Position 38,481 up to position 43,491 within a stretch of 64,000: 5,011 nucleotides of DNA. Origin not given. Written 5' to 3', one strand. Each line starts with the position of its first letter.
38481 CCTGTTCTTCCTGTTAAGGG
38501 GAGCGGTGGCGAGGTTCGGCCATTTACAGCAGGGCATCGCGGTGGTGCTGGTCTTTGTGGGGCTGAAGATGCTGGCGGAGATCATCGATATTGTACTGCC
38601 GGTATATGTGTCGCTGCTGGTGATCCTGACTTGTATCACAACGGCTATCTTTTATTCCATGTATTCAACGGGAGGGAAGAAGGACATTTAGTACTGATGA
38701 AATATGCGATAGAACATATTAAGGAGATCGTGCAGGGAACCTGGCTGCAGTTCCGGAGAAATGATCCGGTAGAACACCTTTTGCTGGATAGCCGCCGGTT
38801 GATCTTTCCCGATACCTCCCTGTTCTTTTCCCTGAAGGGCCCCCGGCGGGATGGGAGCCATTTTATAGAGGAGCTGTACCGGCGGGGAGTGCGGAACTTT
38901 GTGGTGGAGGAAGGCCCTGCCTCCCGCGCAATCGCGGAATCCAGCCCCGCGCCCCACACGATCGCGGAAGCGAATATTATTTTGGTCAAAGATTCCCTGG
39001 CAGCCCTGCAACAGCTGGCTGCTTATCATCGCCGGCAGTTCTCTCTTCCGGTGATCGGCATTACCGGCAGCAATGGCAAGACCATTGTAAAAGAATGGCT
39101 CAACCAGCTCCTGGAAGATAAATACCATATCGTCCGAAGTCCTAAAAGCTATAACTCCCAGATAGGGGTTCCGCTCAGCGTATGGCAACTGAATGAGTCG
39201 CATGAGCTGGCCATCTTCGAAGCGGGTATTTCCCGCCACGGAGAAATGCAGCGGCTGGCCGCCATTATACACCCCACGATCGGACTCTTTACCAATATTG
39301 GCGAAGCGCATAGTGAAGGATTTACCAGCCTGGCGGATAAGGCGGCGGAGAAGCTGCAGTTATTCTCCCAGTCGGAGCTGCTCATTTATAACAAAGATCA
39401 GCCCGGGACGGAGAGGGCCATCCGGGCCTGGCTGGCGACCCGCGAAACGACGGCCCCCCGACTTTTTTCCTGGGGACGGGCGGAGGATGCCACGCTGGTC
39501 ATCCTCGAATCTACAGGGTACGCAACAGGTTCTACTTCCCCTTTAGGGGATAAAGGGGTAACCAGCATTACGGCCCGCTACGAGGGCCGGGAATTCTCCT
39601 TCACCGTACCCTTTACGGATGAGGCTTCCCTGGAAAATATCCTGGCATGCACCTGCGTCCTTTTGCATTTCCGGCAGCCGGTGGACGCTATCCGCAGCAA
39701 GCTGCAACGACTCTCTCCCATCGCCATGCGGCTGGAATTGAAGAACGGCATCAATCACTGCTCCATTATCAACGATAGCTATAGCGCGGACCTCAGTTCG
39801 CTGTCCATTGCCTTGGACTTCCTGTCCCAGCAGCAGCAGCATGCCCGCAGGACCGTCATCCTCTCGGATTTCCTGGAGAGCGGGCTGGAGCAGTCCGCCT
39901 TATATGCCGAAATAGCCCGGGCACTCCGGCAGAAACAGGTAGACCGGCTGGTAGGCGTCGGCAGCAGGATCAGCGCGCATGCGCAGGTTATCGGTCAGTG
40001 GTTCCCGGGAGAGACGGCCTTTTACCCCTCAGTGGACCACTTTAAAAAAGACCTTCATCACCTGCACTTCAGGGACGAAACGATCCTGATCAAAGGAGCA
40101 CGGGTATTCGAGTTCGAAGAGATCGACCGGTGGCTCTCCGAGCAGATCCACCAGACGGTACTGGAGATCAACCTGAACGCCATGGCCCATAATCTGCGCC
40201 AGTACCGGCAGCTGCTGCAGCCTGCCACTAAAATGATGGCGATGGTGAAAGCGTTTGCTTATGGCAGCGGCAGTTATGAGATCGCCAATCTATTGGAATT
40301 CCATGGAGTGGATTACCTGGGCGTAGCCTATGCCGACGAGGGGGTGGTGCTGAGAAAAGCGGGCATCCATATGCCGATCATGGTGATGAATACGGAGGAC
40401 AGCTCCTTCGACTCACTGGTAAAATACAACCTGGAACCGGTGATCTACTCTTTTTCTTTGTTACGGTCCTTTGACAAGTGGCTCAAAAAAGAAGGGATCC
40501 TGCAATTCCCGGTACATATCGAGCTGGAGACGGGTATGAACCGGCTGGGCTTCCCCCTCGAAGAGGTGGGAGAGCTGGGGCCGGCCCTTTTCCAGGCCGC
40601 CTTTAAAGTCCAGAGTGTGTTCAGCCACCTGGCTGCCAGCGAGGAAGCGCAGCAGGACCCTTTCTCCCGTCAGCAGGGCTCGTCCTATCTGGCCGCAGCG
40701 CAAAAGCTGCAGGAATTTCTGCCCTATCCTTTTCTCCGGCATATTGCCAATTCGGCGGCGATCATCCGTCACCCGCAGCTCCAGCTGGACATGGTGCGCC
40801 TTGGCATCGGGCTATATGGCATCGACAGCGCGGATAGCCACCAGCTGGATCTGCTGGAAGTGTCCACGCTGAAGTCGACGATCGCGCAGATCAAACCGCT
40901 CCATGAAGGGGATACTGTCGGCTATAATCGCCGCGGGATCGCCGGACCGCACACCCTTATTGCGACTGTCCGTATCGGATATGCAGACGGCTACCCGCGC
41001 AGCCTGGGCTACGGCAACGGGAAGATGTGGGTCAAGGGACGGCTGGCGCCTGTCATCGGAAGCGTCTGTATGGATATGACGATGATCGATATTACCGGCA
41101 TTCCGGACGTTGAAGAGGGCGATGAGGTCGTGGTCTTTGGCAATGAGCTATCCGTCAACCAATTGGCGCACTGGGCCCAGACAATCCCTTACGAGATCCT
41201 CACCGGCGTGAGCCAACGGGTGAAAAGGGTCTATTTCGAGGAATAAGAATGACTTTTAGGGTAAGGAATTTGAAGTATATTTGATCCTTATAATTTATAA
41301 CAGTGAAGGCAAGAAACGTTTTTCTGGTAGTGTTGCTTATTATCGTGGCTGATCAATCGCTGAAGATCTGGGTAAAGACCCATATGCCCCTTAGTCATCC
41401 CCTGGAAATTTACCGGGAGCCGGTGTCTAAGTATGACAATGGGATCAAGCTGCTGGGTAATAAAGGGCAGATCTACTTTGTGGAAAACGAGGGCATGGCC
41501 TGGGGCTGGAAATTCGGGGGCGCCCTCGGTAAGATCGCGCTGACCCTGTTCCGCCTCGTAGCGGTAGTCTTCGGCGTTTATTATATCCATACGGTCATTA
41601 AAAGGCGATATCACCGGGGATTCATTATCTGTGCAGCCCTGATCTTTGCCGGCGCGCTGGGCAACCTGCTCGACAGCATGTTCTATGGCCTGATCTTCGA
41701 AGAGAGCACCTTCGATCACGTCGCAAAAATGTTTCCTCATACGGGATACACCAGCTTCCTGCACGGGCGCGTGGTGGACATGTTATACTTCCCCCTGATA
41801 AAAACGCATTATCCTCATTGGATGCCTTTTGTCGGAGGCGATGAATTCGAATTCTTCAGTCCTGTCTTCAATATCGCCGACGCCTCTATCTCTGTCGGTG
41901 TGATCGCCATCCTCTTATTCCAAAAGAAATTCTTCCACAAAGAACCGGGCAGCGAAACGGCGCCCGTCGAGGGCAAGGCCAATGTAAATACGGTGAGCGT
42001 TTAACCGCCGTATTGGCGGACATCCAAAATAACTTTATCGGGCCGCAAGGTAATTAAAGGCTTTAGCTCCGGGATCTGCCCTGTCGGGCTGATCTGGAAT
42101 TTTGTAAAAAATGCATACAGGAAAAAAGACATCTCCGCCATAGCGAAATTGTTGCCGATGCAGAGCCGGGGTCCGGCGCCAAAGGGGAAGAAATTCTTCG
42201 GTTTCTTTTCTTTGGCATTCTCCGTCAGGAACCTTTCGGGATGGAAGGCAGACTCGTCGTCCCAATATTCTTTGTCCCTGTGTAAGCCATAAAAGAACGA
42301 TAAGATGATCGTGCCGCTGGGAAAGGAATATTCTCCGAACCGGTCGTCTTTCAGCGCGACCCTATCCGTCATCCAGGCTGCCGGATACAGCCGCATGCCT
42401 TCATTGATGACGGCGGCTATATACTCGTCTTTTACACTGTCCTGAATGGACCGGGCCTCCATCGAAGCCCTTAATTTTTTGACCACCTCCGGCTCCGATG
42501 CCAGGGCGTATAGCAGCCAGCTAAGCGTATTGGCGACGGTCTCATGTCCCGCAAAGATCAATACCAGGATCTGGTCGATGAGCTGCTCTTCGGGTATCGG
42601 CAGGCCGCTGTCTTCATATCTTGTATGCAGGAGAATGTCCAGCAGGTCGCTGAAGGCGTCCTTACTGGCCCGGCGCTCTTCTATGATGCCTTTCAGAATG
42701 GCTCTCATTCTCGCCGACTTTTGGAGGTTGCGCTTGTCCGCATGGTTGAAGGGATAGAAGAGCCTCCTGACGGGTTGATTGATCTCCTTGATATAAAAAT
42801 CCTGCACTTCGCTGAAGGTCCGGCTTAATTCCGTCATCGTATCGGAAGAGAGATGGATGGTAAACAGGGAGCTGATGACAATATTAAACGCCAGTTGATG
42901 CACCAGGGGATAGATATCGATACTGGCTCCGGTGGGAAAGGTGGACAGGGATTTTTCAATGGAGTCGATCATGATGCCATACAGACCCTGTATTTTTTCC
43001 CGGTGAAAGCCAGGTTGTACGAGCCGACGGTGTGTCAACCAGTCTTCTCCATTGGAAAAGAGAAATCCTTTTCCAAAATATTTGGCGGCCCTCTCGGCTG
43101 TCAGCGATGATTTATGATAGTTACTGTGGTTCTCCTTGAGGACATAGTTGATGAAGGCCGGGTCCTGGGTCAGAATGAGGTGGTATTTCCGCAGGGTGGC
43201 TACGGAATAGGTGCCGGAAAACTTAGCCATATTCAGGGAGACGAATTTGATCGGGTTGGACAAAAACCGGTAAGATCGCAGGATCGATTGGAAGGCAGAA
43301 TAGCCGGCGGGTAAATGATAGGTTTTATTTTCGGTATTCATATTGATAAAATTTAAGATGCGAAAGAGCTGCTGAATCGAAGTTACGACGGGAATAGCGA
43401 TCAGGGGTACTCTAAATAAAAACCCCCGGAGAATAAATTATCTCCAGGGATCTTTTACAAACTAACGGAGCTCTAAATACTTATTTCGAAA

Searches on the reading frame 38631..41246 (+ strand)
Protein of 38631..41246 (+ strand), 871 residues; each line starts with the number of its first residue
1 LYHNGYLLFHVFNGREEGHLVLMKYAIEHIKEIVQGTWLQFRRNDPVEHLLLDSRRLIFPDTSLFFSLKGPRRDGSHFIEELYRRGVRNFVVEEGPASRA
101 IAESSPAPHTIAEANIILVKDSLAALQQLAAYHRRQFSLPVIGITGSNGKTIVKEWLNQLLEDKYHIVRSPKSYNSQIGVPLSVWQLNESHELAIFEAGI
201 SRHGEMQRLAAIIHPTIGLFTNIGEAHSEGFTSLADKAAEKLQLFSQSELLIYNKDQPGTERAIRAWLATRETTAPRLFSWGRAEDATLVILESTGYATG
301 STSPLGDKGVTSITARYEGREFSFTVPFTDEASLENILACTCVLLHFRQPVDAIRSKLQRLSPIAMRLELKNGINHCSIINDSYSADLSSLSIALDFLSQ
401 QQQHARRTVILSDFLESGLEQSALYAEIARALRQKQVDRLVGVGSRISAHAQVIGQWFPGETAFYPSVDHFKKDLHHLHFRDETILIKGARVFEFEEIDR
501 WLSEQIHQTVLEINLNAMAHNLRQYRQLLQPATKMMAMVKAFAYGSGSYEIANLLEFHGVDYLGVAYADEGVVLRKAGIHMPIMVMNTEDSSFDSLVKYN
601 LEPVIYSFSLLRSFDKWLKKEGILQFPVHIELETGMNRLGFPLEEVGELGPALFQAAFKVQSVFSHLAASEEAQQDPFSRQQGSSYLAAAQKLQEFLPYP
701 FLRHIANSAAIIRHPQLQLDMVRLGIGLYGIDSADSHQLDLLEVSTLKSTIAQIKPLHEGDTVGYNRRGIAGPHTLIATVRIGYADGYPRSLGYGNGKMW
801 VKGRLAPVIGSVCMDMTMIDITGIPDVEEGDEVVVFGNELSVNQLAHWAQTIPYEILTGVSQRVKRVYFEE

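Call 80: search_protein_families(library=pfam, proteins=[window:38631-41246:+], max_evalue=0.00001)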
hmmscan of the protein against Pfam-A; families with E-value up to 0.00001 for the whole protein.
window:38631-41246:+ (871 aa): 4 families
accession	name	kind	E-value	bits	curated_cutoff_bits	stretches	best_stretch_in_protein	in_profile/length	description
PF01168.26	Ala_racemase_N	-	8.1e-55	186.3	24.1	1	513-731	1-218/220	Alanine racemase, N-terminal domain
PF00842.27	Ala_racemase_C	-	3.1e-44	150.1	25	1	744-868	1-127/127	Alanine racemase, C-terminal domain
PF08245.18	Mur_ligase_M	-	2.7e-27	96.5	24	1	144-343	1-199/200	Mur ligase middle domain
PF02875.26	Mur_ligase_C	-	4.5e-08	34.4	28.4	1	366-491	1-127/127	Mur ligase, glutamate ligase domain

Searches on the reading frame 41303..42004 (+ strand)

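Call 81: search_protein_families(library=pfam, proteins=[window:41303-42004:+], max_evalue=0.00001)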
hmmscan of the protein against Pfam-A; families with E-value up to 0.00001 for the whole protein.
window:41303-42004:+ (233 aa): 1 family
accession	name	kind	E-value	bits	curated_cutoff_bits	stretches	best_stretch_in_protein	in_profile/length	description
PF01252.23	Peptidase_A8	-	1.3e-30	106.9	25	1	9-205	1-138/142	Signal peptidase (SPase) II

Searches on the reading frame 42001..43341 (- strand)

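Call 80: search_protein_families(library=pfam, proteins=[window:42001-43341:-], max_evalue=0.00001)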
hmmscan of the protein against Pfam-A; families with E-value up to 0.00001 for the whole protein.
window:42001-43341:- (446 aa): 1 family
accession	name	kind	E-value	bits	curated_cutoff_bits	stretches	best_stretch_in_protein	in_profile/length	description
PF00067.27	p450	-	2.4e-71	241.3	22.8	1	29-436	21-457/462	Cytochrome P450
